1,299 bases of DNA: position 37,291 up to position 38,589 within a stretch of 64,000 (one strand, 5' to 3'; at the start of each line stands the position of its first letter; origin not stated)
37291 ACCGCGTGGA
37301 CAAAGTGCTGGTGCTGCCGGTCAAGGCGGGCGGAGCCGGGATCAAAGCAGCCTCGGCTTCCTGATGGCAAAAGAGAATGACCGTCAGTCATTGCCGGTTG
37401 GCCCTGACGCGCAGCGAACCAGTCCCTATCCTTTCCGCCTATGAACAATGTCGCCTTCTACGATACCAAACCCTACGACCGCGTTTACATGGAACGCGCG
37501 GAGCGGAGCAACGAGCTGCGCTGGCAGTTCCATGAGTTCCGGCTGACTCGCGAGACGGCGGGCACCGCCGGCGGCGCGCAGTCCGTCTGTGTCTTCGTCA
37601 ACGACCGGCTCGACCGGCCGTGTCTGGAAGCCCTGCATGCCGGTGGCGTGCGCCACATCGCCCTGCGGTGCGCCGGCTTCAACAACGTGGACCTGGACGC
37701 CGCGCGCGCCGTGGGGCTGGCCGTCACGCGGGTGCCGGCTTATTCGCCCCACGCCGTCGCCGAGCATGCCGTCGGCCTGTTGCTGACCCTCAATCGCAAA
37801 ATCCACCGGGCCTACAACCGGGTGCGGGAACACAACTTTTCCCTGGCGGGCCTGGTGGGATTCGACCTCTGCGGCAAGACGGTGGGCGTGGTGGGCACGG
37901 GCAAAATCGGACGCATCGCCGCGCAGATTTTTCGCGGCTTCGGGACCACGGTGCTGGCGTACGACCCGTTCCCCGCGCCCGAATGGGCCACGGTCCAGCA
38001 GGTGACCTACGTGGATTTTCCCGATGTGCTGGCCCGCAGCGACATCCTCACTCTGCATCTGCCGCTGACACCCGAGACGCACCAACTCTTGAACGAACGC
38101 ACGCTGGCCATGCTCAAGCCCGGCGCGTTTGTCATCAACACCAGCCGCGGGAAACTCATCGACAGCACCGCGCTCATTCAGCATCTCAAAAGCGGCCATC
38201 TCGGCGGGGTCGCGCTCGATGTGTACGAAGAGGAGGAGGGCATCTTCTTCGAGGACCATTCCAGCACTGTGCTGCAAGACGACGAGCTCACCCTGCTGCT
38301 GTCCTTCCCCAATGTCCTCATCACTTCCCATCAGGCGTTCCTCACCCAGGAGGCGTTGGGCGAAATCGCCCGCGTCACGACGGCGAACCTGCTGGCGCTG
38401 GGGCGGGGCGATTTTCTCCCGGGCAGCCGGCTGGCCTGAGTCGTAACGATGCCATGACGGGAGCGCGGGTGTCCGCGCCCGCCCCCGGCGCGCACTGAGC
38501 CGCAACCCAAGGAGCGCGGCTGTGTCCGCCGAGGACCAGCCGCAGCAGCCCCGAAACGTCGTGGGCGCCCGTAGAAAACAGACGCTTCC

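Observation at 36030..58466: Candidate stress/hypoxia-type fermentation island: USP domains, P-type ATPases, LdhA, phosphoketolase-acetate kinase, plus decayed hpf, CA, TerC and glgP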

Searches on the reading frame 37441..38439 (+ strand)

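Call 5: search_protein_families(library=pfam, proteins=[window:37441-38439:+], max_evalue=0.001)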
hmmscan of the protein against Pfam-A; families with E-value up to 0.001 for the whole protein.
window:37441-38439:+ (332 aa): 2 families
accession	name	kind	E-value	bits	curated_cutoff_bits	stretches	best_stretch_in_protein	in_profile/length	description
PF02826.25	2-Hacid_dh_C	-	1.3e-53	181.4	25.1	1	111-299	1-178/178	D-isomer specific 2-hydroxyacid dehydrogenase, NAD binding domain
PF00389.36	2-Hacid_dh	-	9e-27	93.8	24.6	1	5-323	2-126/134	D-isomer specific 2-hydroxyacid dehydrogenase, catalytic domain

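Call 44: search_protein_families(library=ncbifam, proteins=[window:37441-38439:+], max_evalue=0.00001)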
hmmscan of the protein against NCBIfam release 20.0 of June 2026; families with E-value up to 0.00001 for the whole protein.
window:37441-38439:+ (332 aa): 21 families
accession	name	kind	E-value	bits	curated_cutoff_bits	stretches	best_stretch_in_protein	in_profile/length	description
NF000492.1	vanH_gen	exception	8.5e-71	238.6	540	1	36-320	33-310/312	D-lactate dehydrogenase VanH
NF006374.0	PRK08605.1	subfamily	2.2e-60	204.4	356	1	3-309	3-310/332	D-lactate dehydrogenase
NF000128.1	vanH-Sc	exception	2.4e-59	201.1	650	1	32-321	49-331/337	D-lactate dehydrogenase VanH-Sc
NF000371.1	vanH_Agroup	exception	3.6e-58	197.3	700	1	43-322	45-317/322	VanH-A/VanH-Pt family D-lactate dehydrogenase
TIGR01327.1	PGDH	equivalog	4.2e-57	194.1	454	1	70-319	63-299/525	phosphoglycerate dehydrogenase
NF000151.1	vanH-Ac1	exception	4.7e-56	190.6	750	1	38-319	71-346/351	D-lactate dehydrogenase VanH-Ac1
NF000112.1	vanH-Amyco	exception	5.3e-56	190.3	625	1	42-318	68-337/348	VanH-AOV family D-lactate dehydrogenase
NF000004.1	vanH-D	exception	9.3e-55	186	550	1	38-322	41-318/323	D-lactate dehydrogenase VanH-D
NF009127.0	PRK12480.1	equivalog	1.2e-51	175.7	579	1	1-309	1-308/330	D-lactate dehydrogenase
NF009714.1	PRK13243.1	equivalog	2.5e-50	171.7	455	1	48-327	48-319/332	glyoxylate reductase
NF005069.0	PRK06487.1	equivalog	2.6e-47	161.4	448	1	6-317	8-307/320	2-hydroxyacid dehydrogenase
NF005387.0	PRK06932.1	equivalog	2.8e-44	151.4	492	1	53-315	51-304/314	2-hydroxyacid dehydrogenase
NF008759.0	PRK11790.1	equivalog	1.1e-40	139.6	404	1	69-318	76-314/410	phosphoglycerate dehydrogenase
NF005750.0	PRK07574.1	equivalog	4.7e-36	124.7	329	1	79-262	124-311/386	NAD-dependent formate dehydrogenase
NF006263.0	PRK08410.1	equivalog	7.2e-36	124.2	389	1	70-317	64-303/311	D-2-hydroxyacid dehydrogenase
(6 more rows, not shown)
